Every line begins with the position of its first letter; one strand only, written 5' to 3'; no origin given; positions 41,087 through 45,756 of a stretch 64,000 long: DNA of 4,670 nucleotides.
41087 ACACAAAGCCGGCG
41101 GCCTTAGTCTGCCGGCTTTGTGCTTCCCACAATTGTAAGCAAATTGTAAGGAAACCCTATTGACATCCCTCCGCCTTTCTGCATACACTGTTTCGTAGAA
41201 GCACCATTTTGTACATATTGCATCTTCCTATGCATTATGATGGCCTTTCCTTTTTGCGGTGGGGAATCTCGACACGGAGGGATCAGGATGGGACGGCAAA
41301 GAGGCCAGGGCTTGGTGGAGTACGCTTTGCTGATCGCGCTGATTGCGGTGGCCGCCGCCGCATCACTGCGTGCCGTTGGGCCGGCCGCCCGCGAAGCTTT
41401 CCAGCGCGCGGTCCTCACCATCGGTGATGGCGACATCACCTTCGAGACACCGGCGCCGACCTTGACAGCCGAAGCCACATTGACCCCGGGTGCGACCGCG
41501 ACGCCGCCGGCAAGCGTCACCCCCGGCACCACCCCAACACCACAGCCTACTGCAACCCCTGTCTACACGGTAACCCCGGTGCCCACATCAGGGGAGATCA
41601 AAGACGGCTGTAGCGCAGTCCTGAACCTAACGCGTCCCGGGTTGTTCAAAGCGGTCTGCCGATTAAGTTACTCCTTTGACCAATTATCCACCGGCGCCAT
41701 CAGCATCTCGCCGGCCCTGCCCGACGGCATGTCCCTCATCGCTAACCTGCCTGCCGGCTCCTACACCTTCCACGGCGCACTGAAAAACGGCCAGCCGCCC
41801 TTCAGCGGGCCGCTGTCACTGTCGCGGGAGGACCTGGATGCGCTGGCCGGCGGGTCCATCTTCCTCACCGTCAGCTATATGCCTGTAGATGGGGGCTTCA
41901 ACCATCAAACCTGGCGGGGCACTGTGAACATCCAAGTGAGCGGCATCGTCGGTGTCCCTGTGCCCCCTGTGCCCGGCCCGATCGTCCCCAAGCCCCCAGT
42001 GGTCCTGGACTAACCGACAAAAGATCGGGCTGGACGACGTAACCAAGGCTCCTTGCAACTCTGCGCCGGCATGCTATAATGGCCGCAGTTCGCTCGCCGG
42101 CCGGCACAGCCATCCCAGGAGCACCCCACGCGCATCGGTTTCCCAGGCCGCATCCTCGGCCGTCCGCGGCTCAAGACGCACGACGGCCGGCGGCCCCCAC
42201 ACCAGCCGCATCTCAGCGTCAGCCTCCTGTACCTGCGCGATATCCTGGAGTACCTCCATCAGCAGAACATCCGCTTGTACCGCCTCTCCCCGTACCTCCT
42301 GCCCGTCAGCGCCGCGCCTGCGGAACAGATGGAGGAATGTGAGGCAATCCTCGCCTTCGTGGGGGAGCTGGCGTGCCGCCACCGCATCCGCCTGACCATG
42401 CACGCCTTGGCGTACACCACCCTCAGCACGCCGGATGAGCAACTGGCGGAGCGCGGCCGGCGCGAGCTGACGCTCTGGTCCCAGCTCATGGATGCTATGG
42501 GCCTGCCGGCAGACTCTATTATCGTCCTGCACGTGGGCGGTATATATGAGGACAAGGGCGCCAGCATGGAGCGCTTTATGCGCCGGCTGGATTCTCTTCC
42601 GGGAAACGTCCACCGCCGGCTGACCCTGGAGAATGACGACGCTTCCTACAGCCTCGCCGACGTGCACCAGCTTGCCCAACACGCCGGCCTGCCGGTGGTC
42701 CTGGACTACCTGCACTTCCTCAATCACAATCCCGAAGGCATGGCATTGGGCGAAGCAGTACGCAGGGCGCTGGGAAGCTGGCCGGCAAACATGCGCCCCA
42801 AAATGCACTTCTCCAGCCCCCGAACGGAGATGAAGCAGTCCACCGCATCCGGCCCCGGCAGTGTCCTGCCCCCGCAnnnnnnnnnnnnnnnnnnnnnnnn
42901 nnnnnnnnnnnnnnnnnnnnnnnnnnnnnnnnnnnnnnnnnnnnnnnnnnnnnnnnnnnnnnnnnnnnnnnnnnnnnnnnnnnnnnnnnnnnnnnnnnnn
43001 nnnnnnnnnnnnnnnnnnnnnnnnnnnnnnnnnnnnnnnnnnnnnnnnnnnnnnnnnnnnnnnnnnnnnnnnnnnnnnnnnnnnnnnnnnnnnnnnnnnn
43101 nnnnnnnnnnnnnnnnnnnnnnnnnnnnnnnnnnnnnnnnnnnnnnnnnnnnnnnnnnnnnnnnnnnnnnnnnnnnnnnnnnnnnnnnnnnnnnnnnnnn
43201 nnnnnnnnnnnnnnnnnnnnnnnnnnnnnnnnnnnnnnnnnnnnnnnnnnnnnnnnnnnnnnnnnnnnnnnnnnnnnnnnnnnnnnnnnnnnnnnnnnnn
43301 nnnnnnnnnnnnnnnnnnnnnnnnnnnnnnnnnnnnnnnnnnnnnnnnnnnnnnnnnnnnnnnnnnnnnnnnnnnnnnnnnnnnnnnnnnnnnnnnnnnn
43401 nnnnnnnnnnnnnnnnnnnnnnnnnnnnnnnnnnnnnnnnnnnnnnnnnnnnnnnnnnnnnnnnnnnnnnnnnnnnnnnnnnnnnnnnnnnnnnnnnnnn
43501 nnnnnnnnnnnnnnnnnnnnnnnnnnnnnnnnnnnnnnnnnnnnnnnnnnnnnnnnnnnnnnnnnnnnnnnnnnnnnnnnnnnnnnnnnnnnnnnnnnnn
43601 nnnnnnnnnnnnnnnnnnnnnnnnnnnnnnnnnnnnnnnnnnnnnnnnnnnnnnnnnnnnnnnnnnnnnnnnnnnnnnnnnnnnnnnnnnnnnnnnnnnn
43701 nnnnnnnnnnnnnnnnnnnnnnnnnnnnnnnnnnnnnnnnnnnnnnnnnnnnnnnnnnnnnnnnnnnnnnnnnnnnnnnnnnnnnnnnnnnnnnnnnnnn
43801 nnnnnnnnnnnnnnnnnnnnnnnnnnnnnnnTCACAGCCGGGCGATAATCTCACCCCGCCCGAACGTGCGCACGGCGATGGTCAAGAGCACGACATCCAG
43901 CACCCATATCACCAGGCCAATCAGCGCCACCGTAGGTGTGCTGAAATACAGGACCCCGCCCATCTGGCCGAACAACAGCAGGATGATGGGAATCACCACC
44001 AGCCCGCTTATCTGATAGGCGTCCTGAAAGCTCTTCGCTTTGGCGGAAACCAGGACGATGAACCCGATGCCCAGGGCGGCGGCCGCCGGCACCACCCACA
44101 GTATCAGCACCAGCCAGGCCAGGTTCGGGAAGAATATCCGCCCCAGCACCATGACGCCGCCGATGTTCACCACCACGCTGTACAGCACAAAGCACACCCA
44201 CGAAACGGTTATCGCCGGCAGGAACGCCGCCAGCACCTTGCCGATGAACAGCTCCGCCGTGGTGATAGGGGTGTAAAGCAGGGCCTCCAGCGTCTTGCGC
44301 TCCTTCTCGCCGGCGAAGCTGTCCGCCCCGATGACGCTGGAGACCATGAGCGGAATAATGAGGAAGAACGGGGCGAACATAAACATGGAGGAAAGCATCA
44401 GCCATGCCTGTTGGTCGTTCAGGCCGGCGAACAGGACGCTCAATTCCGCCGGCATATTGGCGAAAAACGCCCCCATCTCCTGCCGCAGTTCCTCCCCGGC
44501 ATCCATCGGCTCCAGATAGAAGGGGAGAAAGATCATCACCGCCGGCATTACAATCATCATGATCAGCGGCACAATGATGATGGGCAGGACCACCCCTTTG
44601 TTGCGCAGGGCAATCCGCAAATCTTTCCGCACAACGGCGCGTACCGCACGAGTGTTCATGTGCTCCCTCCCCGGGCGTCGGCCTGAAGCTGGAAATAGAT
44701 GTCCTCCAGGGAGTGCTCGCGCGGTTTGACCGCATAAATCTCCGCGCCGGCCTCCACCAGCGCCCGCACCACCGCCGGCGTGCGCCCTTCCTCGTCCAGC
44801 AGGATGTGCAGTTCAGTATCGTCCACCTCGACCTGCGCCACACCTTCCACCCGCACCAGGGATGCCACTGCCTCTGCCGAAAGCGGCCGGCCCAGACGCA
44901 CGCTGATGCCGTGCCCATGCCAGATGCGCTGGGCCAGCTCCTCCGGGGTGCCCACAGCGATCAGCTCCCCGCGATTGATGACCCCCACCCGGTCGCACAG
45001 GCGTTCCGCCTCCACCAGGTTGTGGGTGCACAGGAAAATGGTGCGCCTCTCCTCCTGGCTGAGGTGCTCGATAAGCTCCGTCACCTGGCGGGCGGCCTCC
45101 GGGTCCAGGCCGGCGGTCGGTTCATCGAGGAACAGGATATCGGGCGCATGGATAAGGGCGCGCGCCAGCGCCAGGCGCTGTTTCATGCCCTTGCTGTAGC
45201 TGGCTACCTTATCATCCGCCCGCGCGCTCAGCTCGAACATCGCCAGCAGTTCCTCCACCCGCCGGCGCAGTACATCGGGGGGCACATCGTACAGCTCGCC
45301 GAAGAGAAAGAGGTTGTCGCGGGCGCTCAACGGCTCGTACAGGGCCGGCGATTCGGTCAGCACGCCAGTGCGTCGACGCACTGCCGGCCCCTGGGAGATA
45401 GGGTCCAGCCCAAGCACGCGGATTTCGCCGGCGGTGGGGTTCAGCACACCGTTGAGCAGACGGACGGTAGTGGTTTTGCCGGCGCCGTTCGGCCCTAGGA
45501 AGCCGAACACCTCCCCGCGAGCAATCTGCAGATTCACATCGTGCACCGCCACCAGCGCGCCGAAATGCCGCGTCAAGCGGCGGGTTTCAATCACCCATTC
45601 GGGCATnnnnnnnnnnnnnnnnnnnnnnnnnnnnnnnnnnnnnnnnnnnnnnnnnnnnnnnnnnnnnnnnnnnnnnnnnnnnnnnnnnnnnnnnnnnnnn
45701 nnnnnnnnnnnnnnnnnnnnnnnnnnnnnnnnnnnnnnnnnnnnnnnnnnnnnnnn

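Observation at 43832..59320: Candidate new catabolic pathway: import, demethylation, gamma-elimination and quinone-linked oxidation of a methylated amino-acid/glycerol conjugate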

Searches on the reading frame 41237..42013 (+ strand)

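Call 4: search_protein_families(library=pfam, proteins=[window:41237-42013:+])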
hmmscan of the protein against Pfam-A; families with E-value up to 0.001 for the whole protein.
window:41237-42013:+ (258 aa): 1 family
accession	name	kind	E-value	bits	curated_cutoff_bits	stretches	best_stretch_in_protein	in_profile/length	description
PF04021.17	Class_IIIsignal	-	0.00085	19.6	23.7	0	22-45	2-25/27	Class III signal peptide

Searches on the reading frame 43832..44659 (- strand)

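Call 4: search_protein_families(library=pfam, proteins=[window:43832-44659:-])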
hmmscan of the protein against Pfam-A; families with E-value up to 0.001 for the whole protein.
window:43832-44659:- (275 aa): 3 families
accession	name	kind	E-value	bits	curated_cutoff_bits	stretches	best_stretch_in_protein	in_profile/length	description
PF12679.13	ABC2_membrane_2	-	1.8e-13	50.9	27.2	1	8-233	2-202/283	ABC-2 family transporter protein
PF12698.13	ABC2_membrane_3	-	6.6e-08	32.5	31.6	1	93-248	162-297/347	ABC-2 family transporter protein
PF12730.13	ABC2_membrane_4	-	6.3e-05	23.5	27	1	81-204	40-161/179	ABC-2 family transporter protein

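Call 49: search_protein_families(library=ncbifam, proteins=[window:43832-44659:-], max_evalue=1e-10)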
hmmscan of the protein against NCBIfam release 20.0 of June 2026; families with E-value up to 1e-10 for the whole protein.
window:43832-44659:- (275 aa): 1 family
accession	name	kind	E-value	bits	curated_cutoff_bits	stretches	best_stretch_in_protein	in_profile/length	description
NF041647.1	ABC_perm_CPBP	equivalog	4.8e-13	48.7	435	1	94-229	191-331/636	ABC transporter permease subunit/CPBP intramembrane protease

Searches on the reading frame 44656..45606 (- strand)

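Call 4: search_protein_families(library=pfam, proteins=[window:44656-45606:-])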
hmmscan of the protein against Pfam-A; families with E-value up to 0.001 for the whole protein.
window:44656-45606:- (316 aa): 6 families
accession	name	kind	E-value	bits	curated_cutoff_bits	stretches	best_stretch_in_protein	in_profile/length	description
PF00005.33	ABC_tran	-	5e-31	108.6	25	1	22-165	2-137/137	ABC transporter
PF13304.12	AAA_21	-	9.4e-15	55.9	27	1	120-198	221-301/304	AAA domain, putative AbiEii toxin, Type IV TA system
PF13732.12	DrrA1-3_C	-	4.7e-06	27.6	27.4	1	219-306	1-79/81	ATP-binding protein DrrA1-3-like, C-terminal domain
PF13175.12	AAA_15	-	5.2e-05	23.5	32.1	0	154-196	328-370/374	AAA ATPase domain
PF00004.35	AAA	-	0.00066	20.6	21.2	0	36-197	3-110/131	ATPase family associated with various cellular activities (AAA)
PF13166.12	AAA_13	-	0.0007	18.8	36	0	152-197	524-571/713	AAA domain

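Call 49: search_protein_families(library=ncbifam, proteins=[window:44656-45606:-], max_evalue=1e-10)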
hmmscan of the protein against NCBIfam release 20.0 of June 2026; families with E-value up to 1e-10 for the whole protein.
window:44656-45606:- (316 aa): 168 families (the best 25 are shown)
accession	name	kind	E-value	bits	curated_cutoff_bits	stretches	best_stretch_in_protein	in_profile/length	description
TIGR01188.1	drrA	subfamily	8.6e-90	301.1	312.45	1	14-307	2-300/302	daunorubicin resistance ABC transporter, ATP-binding protein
NF033858.1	ABC2_perm_RbbA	equivalog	4.6e-68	230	1050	1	4-227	265-487/909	ribosome-associated ATPase/putative transporter RbbA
TIGR03522.1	GldA_ABC_ATP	equivalog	1.2e-57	195.7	402.6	1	6-306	3-299/301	gliding motility-associated ABC transporter ATP-binding subunit GldA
NF010060.0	PRK13537.1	equivalog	1.2e-56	191.9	521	1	5-228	15-237/314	nodulation factor ABC transporter ATP-binding protein NodI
NF010059.0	PRK13536.1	equivalog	2.7e-54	184.2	549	1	4-307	42-335/342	nodulation factor ABC transporter ATP-binding protein NodI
TIGR01288.1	nodI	equivalog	7.5e-53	179.5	424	1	6-308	5-297/303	nodulation factor ABC transporter ATP-binding protein NodI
TIGR03864.1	PQQ_ABC_ATP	hypoth_equivalog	4.6e-49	167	302.25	1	6-227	2-222/236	ABC transporter, ATP-binding subunit, PQQ-dependent alcohol dehydrogenase system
TIGR03740.1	galliderm_ABC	subfamily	2.9e-48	164.5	309.75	1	7-216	2-203/223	lantibiotic protection ABC transporter ATP-binding subunit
TIGR03265.1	PhnT2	equivalog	1.8e-42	145.8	457.7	1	6-226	5-224/353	putative 2-aminoethylphosphonate ABC transporter ATP-binding protein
TIGR01186.1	proV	subfamily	3.2e-42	144.9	326.6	1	16-225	4-218/363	betaine/proline/choline family ABC transporter ATP-binding protein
TIGR00968.1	3a0106s01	subfamily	2.6e-41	141.7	342.75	1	8-226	3-220/237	sulfate ABC transporter ATP-binding protein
TIGR04406.1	LPS_export_lptB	equivalog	7.6e-41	140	240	1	7-226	3-224/239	LPS export ABC transporter ATP-binding protein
TIGR04520.1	ECF_ATPase_1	equivalog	5.3e-40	137.6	315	1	18-227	15-226/269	energy-coupling factor transporter ATPase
NF006987.0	PRK09452.1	equivalog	2.2e-39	135.2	482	1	4-224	16-235/378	spermidine/putrescine ABC transporter ATP-binding protein PotA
TIGR04521.1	ECF_ATPase_2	equivalog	2.9e-39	134.9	330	1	19-228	19-236/279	energy-coupling factor transporter ATPase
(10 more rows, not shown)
